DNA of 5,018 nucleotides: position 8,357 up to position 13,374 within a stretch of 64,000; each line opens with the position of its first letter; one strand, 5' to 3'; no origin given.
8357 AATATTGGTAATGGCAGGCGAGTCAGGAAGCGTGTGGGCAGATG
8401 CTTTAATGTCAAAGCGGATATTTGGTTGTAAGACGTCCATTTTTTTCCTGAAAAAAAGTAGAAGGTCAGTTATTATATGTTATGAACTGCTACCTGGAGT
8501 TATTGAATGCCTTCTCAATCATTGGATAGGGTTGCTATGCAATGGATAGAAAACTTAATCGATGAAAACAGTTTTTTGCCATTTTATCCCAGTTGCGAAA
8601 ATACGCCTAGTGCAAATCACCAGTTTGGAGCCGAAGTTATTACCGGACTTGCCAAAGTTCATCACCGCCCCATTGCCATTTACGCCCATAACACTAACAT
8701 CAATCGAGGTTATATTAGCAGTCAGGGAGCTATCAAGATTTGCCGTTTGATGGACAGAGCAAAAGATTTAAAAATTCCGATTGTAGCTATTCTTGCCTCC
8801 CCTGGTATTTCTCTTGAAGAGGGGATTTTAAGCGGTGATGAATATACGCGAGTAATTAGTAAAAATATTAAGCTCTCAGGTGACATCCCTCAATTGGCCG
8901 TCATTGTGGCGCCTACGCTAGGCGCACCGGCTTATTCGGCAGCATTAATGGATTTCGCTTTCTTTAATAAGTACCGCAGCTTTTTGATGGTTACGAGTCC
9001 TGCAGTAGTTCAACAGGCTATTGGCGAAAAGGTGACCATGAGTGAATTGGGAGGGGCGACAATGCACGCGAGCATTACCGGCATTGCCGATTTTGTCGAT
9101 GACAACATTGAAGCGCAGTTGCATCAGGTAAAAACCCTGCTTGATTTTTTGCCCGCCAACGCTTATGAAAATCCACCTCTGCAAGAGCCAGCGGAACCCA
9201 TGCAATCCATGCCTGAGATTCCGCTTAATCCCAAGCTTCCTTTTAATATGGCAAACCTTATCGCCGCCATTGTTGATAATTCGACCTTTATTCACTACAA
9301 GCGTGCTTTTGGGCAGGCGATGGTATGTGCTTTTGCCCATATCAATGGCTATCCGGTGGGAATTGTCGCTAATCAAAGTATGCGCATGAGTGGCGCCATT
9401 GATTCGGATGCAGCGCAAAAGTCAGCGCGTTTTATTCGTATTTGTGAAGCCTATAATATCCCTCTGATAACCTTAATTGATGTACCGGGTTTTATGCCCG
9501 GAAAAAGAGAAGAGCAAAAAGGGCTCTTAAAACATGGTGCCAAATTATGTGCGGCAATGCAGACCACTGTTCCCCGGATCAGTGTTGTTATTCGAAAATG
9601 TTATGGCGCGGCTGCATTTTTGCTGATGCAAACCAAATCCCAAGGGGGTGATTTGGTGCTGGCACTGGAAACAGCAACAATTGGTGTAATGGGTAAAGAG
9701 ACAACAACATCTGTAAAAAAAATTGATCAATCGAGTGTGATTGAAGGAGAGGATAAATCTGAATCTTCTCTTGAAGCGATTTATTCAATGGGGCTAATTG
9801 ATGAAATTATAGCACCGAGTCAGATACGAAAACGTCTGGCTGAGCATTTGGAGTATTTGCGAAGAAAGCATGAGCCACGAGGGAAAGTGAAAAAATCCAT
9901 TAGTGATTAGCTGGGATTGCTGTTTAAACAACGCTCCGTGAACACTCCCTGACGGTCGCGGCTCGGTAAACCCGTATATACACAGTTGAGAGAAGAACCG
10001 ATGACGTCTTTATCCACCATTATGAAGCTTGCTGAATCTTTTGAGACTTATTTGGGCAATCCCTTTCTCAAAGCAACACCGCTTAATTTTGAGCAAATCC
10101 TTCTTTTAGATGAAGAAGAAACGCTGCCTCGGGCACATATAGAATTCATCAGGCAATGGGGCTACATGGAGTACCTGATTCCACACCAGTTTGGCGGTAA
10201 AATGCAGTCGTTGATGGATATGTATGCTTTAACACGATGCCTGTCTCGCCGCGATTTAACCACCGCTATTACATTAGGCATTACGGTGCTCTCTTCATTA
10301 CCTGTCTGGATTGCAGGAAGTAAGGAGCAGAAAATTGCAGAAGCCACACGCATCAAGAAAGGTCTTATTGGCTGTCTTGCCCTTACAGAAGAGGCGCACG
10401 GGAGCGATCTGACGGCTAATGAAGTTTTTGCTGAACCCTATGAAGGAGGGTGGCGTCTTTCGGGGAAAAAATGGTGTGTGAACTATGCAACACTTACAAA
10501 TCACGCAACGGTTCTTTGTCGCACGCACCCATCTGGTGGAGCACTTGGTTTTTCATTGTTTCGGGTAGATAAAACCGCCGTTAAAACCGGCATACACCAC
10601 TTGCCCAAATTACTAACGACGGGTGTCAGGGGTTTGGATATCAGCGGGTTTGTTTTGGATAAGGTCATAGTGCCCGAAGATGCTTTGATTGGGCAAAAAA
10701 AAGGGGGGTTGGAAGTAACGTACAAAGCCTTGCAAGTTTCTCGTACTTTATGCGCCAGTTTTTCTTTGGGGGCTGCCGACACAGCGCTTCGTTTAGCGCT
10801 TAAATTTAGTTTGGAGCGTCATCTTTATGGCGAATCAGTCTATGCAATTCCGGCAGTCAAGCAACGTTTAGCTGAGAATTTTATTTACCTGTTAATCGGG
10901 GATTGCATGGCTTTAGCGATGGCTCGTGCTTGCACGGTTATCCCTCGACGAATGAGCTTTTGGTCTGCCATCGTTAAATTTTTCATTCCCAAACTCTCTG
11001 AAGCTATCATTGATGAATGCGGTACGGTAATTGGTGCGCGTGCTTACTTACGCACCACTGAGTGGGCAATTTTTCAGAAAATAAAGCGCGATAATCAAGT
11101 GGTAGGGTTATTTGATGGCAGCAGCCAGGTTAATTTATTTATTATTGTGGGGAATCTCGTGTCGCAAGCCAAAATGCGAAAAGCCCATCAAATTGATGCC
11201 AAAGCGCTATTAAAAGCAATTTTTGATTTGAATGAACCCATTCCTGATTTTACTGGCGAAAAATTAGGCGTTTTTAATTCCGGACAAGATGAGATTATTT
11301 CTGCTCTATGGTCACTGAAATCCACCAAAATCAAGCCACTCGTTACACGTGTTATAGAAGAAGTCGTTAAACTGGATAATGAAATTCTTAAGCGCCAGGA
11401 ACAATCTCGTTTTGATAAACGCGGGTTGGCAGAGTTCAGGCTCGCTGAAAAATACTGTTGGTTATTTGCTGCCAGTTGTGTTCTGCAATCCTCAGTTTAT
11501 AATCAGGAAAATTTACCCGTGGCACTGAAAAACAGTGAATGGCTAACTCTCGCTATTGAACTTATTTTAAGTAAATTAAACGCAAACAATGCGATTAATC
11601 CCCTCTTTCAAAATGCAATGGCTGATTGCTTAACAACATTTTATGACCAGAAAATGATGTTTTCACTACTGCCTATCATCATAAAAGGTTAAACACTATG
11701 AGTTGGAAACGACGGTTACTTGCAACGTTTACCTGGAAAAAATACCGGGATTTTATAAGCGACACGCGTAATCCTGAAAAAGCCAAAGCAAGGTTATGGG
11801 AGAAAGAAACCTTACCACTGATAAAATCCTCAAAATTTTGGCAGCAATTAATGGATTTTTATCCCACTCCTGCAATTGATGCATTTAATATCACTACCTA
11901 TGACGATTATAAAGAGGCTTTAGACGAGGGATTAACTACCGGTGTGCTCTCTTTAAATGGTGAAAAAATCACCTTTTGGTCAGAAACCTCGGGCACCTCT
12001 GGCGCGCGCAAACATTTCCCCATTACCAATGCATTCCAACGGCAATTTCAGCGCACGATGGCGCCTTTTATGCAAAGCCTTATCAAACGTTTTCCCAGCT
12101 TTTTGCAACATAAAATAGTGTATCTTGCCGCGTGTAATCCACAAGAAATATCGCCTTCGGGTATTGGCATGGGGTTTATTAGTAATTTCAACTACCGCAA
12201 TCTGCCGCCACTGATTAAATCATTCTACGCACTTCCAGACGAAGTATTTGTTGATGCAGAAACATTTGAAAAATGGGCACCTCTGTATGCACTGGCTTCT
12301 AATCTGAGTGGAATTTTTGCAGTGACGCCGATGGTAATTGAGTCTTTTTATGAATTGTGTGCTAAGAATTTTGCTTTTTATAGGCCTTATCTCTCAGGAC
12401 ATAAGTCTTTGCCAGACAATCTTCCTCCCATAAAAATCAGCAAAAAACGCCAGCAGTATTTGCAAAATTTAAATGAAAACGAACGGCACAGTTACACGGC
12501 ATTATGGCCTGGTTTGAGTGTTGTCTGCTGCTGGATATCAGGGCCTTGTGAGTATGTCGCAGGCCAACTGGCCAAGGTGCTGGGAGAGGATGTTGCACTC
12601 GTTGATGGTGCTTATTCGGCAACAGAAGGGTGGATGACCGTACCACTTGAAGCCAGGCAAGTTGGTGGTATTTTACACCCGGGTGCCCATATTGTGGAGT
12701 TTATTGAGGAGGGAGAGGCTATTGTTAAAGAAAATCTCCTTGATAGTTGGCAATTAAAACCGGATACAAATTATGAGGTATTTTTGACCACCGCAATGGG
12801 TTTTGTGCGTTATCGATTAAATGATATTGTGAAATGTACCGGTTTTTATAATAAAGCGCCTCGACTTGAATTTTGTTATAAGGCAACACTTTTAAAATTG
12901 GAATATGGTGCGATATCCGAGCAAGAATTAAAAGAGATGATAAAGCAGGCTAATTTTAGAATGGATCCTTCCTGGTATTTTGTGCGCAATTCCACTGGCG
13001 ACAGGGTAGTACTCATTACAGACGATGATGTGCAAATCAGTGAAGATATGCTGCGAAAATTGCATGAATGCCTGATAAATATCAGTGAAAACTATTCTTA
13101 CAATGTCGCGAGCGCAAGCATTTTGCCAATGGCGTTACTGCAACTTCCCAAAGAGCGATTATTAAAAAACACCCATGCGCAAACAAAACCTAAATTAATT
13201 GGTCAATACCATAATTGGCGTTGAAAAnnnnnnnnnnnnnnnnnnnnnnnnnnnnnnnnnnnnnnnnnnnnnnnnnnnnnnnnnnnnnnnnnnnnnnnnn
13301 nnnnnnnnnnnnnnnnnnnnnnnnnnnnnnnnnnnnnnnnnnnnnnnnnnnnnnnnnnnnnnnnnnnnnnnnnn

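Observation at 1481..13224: Orphan 10-gene divergent lipid/polyketide-like biosynthetic cluster built around two KAS III enzymes, FAAL+ACP, a second ANL ligase and a GH3 ligase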

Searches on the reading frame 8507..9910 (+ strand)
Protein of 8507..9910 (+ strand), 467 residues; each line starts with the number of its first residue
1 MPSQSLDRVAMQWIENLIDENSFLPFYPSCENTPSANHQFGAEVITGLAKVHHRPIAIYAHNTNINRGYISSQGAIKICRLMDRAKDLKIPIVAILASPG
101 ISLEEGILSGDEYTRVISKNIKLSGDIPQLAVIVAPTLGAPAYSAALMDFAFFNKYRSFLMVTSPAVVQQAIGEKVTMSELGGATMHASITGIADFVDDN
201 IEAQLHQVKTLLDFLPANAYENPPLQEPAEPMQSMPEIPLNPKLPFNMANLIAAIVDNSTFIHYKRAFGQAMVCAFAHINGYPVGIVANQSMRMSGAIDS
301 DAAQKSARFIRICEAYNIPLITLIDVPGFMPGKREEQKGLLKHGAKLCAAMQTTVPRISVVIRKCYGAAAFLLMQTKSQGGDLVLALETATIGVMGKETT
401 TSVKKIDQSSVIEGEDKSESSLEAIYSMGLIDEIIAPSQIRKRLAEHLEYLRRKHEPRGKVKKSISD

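Call 3: search_protein_families(library=pfam, proteins=[window:8507-9910:+], max_evalue=0.001)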
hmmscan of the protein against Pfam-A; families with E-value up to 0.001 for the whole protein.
window:8507-9910:+ (467 aa): 3 families
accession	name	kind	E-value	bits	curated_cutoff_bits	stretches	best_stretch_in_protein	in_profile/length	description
PF01039.27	Carboxyl_trans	-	5.5e-99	332.5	22.3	1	9-456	9-483/493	Carboxyl transferase domain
PF03255.19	ACCA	-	5.3e-16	59.1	23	1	248-436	68-262/310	Acetyl co-enzyme A carboxylase carboxyltransferase-like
PF06833.16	MdcE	-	8.2e-05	22.9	32.7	1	312-449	21-163/196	Malonate decarboxylase gamma subunit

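Call 4: search_protein_families(library=ncbifam, proteins=[window:8507-9910:+], max_evalue=0.001)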
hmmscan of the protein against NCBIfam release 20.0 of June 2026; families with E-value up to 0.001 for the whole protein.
window:8507-9910:+ (467 aa): 8 families
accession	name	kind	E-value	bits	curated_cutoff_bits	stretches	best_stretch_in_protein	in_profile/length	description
TIGR01117.1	mmdA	subfamily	9.1e-100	334.9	998.8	1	12-460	35-504/512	methylmalonyl-CoA decarboxylase subunit alpha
TIGR00515.1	accD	equivalog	3.3e-19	69.3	317.45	2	43-176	109-243/285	acetyl-CoA carboxylase, carboxyltransferase subunit beta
NF041504.1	AccA_sub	subfamily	2.8e-18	66.3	300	1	248-437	15-210/257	carboxyltransferase subunit alpha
NF004344.0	PRK05724.1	equivalog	3e-14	53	357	1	248-436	72-266/319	acetyl-CoA carboxylase carboxyltransferase subunit alpha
TIGR00513.1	accA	equivalog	4.3e-14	52.6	319.3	1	238-436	63-266/321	acetyl-CoA carboxylase carboxyl transferase subunit alpha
TIGR03134.1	malonate_gamma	equivalog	2.9e-09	36.8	237.15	1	249-454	3-222/258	biotin-independent malonate decarboxylase subunit gamma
NF008971.0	PRK12319.1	equivalog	4.8e-09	36.2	406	1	252-438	23-215/256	acetyl-CoA carboxylase carboxyl transferase subunit alpha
TIGR03133.1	malonate_beta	equivalog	1.2e-05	24.8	278.15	1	10-213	8-231/274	biotin-independent malonate decarboxylase subunit beta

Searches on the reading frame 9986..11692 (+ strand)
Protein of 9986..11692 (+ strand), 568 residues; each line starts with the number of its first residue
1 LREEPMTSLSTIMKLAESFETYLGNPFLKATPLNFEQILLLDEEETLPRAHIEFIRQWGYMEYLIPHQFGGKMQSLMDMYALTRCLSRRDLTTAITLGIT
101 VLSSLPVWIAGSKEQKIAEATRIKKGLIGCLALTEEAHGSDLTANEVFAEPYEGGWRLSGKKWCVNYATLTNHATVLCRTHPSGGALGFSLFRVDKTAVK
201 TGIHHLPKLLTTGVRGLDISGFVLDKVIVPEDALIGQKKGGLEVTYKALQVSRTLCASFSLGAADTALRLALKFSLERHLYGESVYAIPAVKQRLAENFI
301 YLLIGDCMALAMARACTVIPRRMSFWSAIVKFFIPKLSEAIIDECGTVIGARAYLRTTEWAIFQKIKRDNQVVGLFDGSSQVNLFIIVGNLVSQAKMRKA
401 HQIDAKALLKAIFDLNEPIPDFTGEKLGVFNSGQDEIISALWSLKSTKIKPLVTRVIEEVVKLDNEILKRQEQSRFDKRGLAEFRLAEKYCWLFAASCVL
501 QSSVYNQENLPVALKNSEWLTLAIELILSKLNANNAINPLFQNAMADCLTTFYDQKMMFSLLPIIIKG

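Call 3: search_protein_families(library=pfam, proteins=[window:9986-11692:+], max_evalue=0.001)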
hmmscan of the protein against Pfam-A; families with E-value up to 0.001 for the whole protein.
window:9986-11692:+ (568 aa): 3 families
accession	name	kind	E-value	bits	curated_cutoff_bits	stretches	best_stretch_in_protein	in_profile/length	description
PF02770.24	Acyl-CoA_dh_M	-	6.7e-17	61.9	33.3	1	130-227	1-97/97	Acyl-CoA dehydrogenase, middle domain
PF00441.29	Acyl-CoA_dh_1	-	1.3e-16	61.6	22.4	1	240-388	2-146/150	Acyl-CoA dehydrogenase, C-terminal domain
PF02771.21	Acyl-CoA_dh_N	-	1e-05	26.3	22.9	1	41-116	26-102/113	Acyl-CoA dehydrogenase, N-terminal domain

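Call 4: search_protein_families(library=ncbifam, proteins=[window:9986-11692:+], max_evalue=0.001)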
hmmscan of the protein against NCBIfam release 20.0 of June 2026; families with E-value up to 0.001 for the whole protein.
window:9986-11692:+ (568 aa): 19 families
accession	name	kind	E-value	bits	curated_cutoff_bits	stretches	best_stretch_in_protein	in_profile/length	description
NF043006.1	CyhCrbnylCoADH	equivalog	3.2e-30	105.4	650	1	42-391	31-375/380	cyclohexane-1-carbonyl-CoA dehydrogenase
NF042972.1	AcrlCoAredClosAcrC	equivalog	4.7e-25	88.1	640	1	41-390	31-375/378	acryloyl-CoA reductase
NF042439.1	SulpropCoADesulf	equivalog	3.4e-21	75.4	600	1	41-393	19-372/379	3-sulfinopropanoyl-CoA desulfinase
NF053553.1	prodigi_MBC_PigA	equivalog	1.4e-20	73.8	500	1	56-298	46-290/381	prodigiosin MBC biosynthesis dehydrogenase PigA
NF008997.0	PRK12341.1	equivalog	1.1e-18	67.5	537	1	40-388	31-373/382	acyl-CoA dehydrogenase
NF058590.1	AcCoDHFadEBacil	equivalog_domain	1.7e-18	66.5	600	1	59-395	66-414/586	acyl-CoA dehydrogenase FadE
NF045552.1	GlutCoADH_Des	equivalog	8.6e-18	64.7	470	1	42-399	32-384/387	glutaryl-CoA dehydrogenase Acd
NF045652.1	ProlPCPDhRedW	equivalog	8e-17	61.1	650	1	57-299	42-286/376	L-prolyl-[peptidyl-carrier protein] dehydrogenase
TIGR03207.1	cyc_hxne_CoA_dh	equivalog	3e-12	46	575.35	1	47-387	33-367/372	cyclohexanecarboxyl-CoA dehydrogenase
NF002885.1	PRK03354.1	equivalog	3.8e-12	45.9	540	1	42-382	33-364/378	crotonobetainyl-CoA dehydrogenase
NF007000.1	PRK09463.1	subfamily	1.3e-10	40.3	600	1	41-353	68-397/726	acyl-CoA dehydrogenase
NF008594.0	PRK11561.1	equivalog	4.5e-10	38.5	545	1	121-395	172-443/540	isovaleryl-CoA dehydrogenase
NF037942.1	ac_ACP_DH_MbtN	equivalog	5.8e-10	38.5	700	1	43-357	26-333/376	mycobactin biosynthesis acyl-ACP dehydrogenase MbtN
NF052270.1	Staph_DH_FadE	equivalog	1.9e-09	36.7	600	1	75-297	82-303/400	acyl-CoA dehydrogenase FadE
NF009586.0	PRK13026.1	subfamily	6.5e-09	34.6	608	1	40-353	102-432/777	acyl-CoA dehydrogenase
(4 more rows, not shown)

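Call 63: search_solved_structures(query=window:10001-11692:+, max_evalue=1e-8)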
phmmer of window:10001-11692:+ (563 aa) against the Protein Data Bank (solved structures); distinct sequences matched with E-value up to 1e-8: 65 (the best 60 are shown).
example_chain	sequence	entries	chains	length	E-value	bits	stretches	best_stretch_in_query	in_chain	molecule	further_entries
7y0a_A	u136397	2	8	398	2.7e-25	92.2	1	35-393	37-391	Short-chain specific acyl-CoA dehydrogenase, mitochondrial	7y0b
8sgs_A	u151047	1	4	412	8e-25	90.6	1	35-388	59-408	Short-chain specific acyl-CoA dehydrogenase, mitochondrial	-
2vig_A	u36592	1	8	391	2.9e-24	88.7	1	35-389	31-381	SHORT-CHAIN SPECIFIC ACYL-COA DEHYDROGENASE,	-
1ws9_A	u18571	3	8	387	1.2e-23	86.7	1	46-386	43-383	acyl-CoA dehydrogenase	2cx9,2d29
1jqi_A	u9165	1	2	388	2.3e-22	82.5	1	35-388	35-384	short chain acyl-CoA dehydrogenase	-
4p13_A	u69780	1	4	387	9.9e-21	77.1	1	51-384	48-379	Medium-chain specific acyl-CoA dehydrogenase, mitochondrial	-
1ege_A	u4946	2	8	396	1e-20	77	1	51-384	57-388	MEDIUM CHAIN ACYL-COA DEHYDROGENASE | Acyl-CoA dehydrogenase, medium-chain specific, mitochondrial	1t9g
2a1t_A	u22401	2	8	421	1.2e-20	76.7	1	51-384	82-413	Acyl-CoA dehydrogenase, medium-chain specific, mitochondrial precursor | Medium-chain specific acyl-CoA dehydrogenase, mitochondrial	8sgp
6fah_C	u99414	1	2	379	1.4e-20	76.6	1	35-387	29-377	Caffeyl-CoA reductase-Etf complex subunit CarC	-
4n5f_A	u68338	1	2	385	2.4e-20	75.8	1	37-383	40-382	Putative acyl-CoA dehydrogenase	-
1egc_A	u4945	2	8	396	3.6e-20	75.2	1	51-384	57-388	MEDIUM CHAIN ACYL-COA DEHYDROGENASE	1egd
5ol2_C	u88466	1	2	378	4.7e-20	74.9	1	35-387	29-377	Acyl-CoA dehydrogenase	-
8i4p_A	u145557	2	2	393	1.4e-19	73.3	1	36-390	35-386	Acyl-CoA dehydrogenase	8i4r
4iv6_A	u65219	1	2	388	1.6e-19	73.1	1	36-389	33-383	Acyl-CoA dehydrogenase FadE3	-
7p98_A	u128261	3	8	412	2.6e-19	72.4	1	33-385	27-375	Short-chain acyl-CoA dehydrogenase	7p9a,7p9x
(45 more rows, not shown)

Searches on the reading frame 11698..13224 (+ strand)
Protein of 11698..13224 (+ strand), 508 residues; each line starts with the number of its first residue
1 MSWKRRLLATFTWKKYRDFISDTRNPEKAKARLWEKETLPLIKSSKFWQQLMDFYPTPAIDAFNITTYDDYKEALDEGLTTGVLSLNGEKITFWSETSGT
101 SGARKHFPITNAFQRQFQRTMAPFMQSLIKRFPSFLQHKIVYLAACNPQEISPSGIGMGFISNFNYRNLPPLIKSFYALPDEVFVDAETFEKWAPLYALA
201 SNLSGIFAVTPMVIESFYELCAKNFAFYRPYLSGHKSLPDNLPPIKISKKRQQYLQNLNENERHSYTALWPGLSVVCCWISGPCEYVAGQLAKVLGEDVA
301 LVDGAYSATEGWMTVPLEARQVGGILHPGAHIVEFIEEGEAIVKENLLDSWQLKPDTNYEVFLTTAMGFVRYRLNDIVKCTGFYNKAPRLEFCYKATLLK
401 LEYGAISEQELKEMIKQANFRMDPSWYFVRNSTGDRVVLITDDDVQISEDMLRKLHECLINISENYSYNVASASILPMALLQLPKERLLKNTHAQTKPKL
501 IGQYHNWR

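Call 3: search_protein_families(library=pfam, proteins=[window:11698-13224:+], max_evalue=0.001)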
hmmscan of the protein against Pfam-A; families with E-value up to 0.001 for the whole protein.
window:11698-13224:+ (508 aa): 2 families
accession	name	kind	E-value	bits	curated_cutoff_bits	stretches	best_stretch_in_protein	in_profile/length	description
PF23571.1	GH3_M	-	4e-19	68.9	23.6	1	325-395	2-75/75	GH3 family central domain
PF03321.19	GH3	-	3.5e-18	66.3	23.6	1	65-295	53-299/304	GH3 family N-terminal domain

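Call 4: search_protein_families(library=ncbifam, proteins=[window:11698-13224:+], max_evalue=0.001)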
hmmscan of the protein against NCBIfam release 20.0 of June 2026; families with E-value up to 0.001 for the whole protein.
window:11698-13224:+ (508 aa): 0 families

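Call 35: search_solved_structures(query=window:11698-13224:+, max_evalue=0.01)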
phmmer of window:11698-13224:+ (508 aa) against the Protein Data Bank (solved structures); distinct sequences matched with E-value up to 0.01: 10.
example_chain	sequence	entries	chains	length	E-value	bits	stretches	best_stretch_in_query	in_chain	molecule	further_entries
5ech_A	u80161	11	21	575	3.6e-14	55.5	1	267-423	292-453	Jasmonic acid-amido synthetase JAR1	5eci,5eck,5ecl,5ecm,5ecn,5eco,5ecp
4epl_A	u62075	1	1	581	3.7e-14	55.5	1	267-423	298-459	Jasmonic acid-amido synthetase JAR1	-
6oms_A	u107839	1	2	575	1e-12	50.7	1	23-430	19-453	4-substituted benzoates-glutamate ligase GH3.12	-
4epm_A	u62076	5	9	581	1e-12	50.7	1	23-430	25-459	4-substituted benzoates-glutamate ligase GH3.12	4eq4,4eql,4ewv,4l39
5kod_A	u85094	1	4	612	4.2e-09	38.8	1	344-422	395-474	Indole-3-acetic acid-amido synthetase GH3.5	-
7dk8_A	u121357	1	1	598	2.7e-08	36.1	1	345-425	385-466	Probable indole-3-acetic acid-amido synthetase GH3.8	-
4b2g_A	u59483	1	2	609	1.7e-07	33.5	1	346-419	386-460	GH3-1 AUXIN CONJUGATING ENZYME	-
7vka_A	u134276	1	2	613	2e-07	33.3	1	344-422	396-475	Indole-3-acetic acid-amido synthetase GH3.6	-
9fwd_A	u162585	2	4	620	2e-07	33.2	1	344-422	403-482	Indole-3-acetic acid-amido synthetase GH3.6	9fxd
6avh_A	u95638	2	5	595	1.2e-06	30.7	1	347-427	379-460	GH3.15 acyl acid amido synthetase | AtGH3.15 acyl acid amido synthetase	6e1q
